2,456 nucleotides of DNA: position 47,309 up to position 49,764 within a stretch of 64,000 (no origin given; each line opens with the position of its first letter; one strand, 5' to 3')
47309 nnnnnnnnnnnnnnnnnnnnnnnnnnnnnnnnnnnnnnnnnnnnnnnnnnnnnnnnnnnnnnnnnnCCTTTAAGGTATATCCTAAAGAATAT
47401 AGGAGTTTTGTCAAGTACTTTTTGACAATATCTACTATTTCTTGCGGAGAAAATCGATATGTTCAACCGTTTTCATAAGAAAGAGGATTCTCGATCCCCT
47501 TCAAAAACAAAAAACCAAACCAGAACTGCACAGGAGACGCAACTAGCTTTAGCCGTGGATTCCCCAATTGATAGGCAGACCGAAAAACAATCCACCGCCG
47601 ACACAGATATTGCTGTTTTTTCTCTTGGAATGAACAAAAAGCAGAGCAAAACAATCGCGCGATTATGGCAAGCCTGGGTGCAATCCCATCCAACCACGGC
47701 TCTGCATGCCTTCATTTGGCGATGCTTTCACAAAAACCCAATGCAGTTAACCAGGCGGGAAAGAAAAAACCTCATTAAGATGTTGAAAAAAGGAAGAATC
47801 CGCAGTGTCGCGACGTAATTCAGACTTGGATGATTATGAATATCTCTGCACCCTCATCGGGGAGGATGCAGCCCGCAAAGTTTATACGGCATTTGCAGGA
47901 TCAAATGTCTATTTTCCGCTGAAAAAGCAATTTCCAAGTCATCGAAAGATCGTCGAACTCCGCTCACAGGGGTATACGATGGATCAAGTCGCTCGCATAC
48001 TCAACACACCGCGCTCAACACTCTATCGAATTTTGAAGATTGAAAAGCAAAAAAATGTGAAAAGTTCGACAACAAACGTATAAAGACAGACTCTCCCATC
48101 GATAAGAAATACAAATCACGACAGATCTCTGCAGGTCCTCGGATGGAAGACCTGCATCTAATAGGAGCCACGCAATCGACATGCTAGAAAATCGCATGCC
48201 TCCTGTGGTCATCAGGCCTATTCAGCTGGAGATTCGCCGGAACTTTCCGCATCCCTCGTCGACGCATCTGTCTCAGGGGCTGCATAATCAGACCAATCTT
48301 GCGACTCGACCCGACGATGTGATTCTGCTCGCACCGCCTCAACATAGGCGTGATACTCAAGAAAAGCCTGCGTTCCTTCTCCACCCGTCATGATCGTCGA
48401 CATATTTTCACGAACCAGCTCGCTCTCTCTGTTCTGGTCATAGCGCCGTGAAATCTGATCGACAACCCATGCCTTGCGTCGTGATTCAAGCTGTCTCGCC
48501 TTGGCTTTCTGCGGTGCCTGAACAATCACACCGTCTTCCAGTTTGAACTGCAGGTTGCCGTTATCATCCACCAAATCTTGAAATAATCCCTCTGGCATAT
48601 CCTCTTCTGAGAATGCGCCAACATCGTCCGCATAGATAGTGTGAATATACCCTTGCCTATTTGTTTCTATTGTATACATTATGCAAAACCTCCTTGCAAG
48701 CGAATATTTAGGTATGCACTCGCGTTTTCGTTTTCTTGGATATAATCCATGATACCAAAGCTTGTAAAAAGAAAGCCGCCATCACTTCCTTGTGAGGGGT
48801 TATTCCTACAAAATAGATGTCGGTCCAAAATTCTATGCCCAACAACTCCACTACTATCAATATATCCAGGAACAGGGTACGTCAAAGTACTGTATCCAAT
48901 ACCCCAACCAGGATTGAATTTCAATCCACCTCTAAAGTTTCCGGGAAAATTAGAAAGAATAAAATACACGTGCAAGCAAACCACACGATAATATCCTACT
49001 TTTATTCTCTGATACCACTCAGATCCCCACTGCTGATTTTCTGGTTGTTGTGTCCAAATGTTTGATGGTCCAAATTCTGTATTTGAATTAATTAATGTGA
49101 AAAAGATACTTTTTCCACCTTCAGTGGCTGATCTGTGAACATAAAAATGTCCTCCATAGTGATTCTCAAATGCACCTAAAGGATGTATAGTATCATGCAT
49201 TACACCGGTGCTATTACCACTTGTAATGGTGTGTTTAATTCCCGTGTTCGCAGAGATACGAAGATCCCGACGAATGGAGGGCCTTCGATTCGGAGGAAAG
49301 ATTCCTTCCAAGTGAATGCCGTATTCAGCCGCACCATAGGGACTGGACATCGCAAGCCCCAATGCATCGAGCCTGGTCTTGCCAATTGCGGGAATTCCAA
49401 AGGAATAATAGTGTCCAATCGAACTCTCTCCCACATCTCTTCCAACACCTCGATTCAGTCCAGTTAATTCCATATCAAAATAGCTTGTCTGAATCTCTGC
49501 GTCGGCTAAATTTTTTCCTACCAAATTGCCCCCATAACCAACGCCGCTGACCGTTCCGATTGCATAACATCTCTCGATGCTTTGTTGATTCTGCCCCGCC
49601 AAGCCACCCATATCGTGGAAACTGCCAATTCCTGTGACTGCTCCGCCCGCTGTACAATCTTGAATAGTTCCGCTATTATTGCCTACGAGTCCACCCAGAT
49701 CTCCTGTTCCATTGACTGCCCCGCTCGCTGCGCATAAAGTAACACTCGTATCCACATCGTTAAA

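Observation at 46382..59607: Phage tail-only module with repressor and Mor-like activator: a tailocin-like (F-type, non-contractile) candidate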

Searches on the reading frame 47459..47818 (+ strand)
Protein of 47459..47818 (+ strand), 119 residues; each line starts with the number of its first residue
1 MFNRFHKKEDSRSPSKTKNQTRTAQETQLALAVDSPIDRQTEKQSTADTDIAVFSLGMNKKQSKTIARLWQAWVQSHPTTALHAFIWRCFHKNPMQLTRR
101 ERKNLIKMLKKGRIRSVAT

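Call 4: search_protein_families(library=pfam, proteins=[window:47459-47818:+], max_evalue=0.1)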
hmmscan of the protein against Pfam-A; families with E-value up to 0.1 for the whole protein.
window:47459-47818:+ (119 aa): 0 families

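Call 5: search_protein_families(library=phrogs, proteins=[window:47459-47818:+], max_evalue=0.1)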
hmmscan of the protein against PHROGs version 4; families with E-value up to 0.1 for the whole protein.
window:47459-47818:+ (119 aa): 0 families

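Call 72: search_protein_families(library=pfam, proteins=[window:47459-47818:+], max_evalue=10)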
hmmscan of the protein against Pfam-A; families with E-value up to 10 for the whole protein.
window:47459-47818:+ (119 aa): 1 family
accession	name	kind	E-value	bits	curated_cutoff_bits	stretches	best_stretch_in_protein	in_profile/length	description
PF01435.24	Peptidase_M48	-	0.12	12.7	20.3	1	27-80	121-175/186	Peptidase family M48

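Call 73: search_protein_families(library=phrogs, proteins=[window:47459-47818:+], max_evalue=10)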
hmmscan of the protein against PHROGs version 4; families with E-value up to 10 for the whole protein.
window:47459-47818:+ (119 aa): 1 family
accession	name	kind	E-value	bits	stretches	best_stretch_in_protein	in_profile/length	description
phrog_1294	-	other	1.5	10.1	1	67-91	20-44/80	peptide methionine sulfoxide reductase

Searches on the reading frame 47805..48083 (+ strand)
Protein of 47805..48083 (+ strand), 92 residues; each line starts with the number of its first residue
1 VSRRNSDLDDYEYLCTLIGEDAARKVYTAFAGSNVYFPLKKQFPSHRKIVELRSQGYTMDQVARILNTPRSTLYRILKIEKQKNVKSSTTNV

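Call 4: search_protein_families(library=pfam, proteins=[window:47805-48083:+], max_evalue=0.1)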
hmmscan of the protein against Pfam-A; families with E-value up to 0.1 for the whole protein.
window:47805-48083:+ (92 aa): 19 families
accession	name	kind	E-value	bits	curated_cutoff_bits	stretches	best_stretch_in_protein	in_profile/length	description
PF02796.21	HTH_7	-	4.4e-08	33.6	23.8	1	48-77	13-42/45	Helix-turn-helix domain of resolvase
PF13384.12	HTH_23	-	5.3e-06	26.5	24.6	1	48-78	9-39/50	Homeodomain-like domain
PF13518.12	HTH_28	-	7e-05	23.3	25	1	48-82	4-38/52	Helix-turn-helix domain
PF08765.17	Mor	-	0.00017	22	24.9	1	12-86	25-101/107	Mor transcription activator family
PF02954.25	HTH_8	-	0.0014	18.7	22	1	52-75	14-37/42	Bacterial regulatory protein, Fis family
PF12728.13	HTH_17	-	0.003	18.2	27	1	57-77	2-22/51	Helix-turn-helix domain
PF13936.12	HTH_38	-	0.0063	16.7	27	1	48-78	12-42/44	Helix-turn-helix domain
PF20432.4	Xre-like-HTH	-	0.007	17.1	25.8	1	56-78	23-44/63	Antitoxin Xre-like helix-turn-helix domain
PF04218.19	CENP-B_N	-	0.0089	16.1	21.2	1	61-82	27-48/53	CENP-B N-terminal DNA-binding domain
PF25787.1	HTH_SB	-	0.0091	16.2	43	1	47-84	13-48/53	Sleeping Beauty transposase HTH domain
PF23278.1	Piwi_N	-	0.011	16.3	27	1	27-61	34-63/75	Piwi, N-terminal domain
PF13551.12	HTH_29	-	0.014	15.9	28.1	1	47-78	2-34/64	Winged helix-turn helix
PF01381.28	HTH_3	-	0.014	15.8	23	1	54-77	7-30/55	Helix-turn-helix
PF01978.25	TrmB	-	0.014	15.7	25.6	1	53-78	19-44/68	Sugar-specific transcriptional regulator TrmB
PF09339.16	HTH_IclR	-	0.03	14.6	22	1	55-77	17-39/52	IclR helix-turn-helix domain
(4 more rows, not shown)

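Call 5: search_protein_families(library=phrogs, proteins=[window:47805-48083:+], max_evalue=0.1)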
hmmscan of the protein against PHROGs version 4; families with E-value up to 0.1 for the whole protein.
window:47805-48083:+ (92 aa): 17 families
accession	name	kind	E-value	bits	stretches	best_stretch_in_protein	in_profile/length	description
phrog_836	-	transcription regulation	7.7e-08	33.5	1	10-83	47-123/133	late transcriptional activator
phrog_125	-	DNA, RNA and nucleotide metabolism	6.8e-07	30.1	1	40-88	167-211/254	DNA invertase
phrog_8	-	transcription regulation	0.00081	19.9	1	47-77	79-110/346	transcriptional regulator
phrog_3855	-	DNA, RNA and nucleotide metabolism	0.0012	20.2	1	40-76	63-99/115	HTH DNA binding protein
phrog_20467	-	DNA, RNA and nucleotide metabolism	0.0024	18.7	1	47-86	69-108/112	HNH endonuclease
phrog_1157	-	integration and excision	0.0042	17.3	1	48-90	9-51/422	transposase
phrog_4494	-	unknown function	0.0096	17.4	1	47-85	9-47/109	-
phrog_645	-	DNA, RNA and nucleotide metabolism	0.016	16.4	1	47-84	28-66/196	Rnase E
phrog_11376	-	unknown function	0.026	15.8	1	48-89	50-91/134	-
phrog_4646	-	integration and excision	0.03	14.6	1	48-90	14-56/344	transposase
phrog_157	-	integration and excision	0.034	14.2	1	41-83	200-242/580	transposase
phrog_4715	-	DNA, RNA and nucleotide metabolism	0.04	13.3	1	39-81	259-303/630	ParB-like partition protein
phrog_1590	-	unknown function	0.041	14.2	1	44-90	125-170/281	-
phrog_1740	-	transcription regulation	0.042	13.3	1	43-78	170-206/567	RNA polymerase sigma factor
phrog_664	-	DNA, RNA and nucleotide metabolism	0.048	14.5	1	47-75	91-119/210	DNA binding protein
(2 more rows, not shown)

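Call 89: search_solved_structures(query=window:47805-48083:+, max_evalue=10)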
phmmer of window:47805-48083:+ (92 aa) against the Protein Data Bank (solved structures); distinct sequences matched with E-value up to 10: 12.
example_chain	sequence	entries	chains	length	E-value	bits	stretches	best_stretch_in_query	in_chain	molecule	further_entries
8vd6_A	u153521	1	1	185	6e-05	26.7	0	41-84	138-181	CAP REPEAT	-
3f85_A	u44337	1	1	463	0.00082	23.1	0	35-72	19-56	homo trimeric fusion of CFA/I fimbrial subunits B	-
2lvs_A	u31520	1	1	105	0.014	19.2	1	49-78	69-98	Putative uncharacterized protein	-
2pmh_A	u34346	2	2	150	0.038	17.8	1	53-86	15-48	150aa long hypothetical transcriptional regulator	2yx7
2efo_A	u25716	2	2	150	0.038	17.8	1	53-86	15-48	150aa long hypothetical transcriptional regulator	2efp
2e7w_A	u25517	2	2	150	0.039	17.8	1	53-86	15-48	150aa long hypothetical transcriptional regulator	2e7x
2efq_A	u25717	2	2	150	0.039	17.8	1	53-86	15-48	150aa long hypothetical transcriptional regulator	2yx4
3f84_A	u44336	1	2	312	0.082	16.8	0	35-72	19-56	CFA/I fimbrial subunit B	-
2efn_A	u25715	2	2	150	0.1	16.5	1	53-86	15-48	150aa long hypothetical transcriptional regulator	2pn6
4jp0_A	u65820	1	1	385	0.47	14.3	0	42-78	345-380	43.8 kDa insecticidal crystal protein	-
2r0q_C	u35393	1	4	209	0.53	14.2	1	40-77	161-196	Putative transposon Tn552 DNA-invertase bin3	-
2m8e_A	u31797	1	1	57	0.57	14.1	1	46-81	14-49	SLEEPING BEAUTY TRANSPOSASE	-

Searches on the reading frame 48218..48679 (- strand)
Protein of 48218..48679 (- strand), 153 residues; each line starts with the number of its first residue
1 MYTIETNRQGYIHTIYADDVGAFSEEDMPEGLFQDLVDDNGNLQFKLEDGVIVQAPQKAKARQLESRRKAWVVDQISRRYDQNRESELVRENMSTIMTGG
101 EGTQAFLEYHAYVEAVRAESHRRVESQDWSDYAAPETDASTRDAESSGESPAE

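Call 4: search_protein_families(library=pfam, proteins=[window:48218-48679:-], max_evalue=0.1)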
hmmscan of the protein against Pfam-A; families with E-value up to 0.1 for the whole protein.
window:48218-48679:- (153 aa): 1 family
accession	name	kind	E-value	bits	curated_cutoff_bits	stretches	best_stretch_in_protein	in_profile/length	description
PF02237.23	BPL_C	-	0.025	14.9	21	1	30-53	16-38/48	Biotin protein ligase C terminal domain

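Call 5: search_protein_families(library=phrogs, proteins=[window:48218-48679:-], max_evalue=0.1)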
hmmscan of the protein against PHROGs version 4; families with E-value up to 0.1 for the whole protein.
window:48218-48679:- (153 aa): 1 family
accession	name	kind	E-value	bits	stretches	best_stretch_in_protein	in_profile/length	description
phrog_10724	-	unknown function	0.037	14.4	1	10-83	156-229/253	-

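Call 72: search_protein_families(library=pfam, proteins=[window:48218-48679:-], max_evalue=10)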
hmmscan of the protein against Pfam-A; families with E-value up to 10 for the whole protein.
window:48218-48679:- (153 aa): 1 family
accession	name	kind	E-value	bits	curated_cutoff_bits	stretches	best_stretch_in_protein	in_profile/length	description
PF02237.23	BPL_C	-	0.025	14.9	21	1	30-53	16-38/48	Biotin protein ligase C terminal domain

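Call 73: search_protein_families(library=phrogs, proteins=[window:48218-48679:-], max_evalue=10)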
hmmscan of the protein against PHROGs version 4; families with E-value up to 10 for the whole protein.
window:48218-48679:- (153 aa): 1 family
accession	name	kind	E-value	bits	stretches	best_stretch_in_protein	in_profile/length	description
phrog_10724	-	unknown function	0.037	14.4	1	10-83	156-229/253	-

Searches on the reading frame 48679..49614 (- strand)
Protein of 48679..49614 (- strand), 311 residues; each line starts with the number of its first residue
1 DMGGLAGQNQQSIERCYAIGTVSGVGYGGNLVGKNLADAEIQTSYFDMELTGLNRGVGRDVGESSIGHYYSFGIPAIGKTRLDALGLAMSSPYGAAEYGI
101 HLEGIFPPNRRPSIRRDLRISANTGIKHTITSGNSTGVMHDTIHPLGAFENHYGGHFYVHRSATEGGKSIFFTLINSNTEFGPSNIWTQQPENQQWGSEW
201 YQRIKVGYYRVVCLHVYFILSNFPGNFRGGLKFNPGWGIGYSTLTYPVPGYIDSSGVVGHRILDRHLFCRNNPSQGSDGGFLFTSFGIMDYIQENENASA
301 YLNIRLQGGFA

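Call 72: search_protein_families(library=pfam, proteins=[window:48679-49614:-], max_evalue=10)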
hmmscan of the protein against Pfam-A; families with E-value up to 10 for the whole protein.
window:48679-49614:- (311 aa): 1 family
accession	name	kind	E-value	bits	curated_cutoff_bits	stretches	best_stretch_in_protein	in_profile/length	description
PF07581.17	Glug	-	5.4e-05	23.8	20.5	1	3-23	6-28/28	The GLUG motif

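Call 73: search_protein_families(library=phrogs, proteins=[window:48679-49614:-], max_evalue=10)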
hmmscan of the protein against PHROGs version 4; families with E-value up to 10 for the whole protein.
window:48679-49614:- (311 aa): 0 families
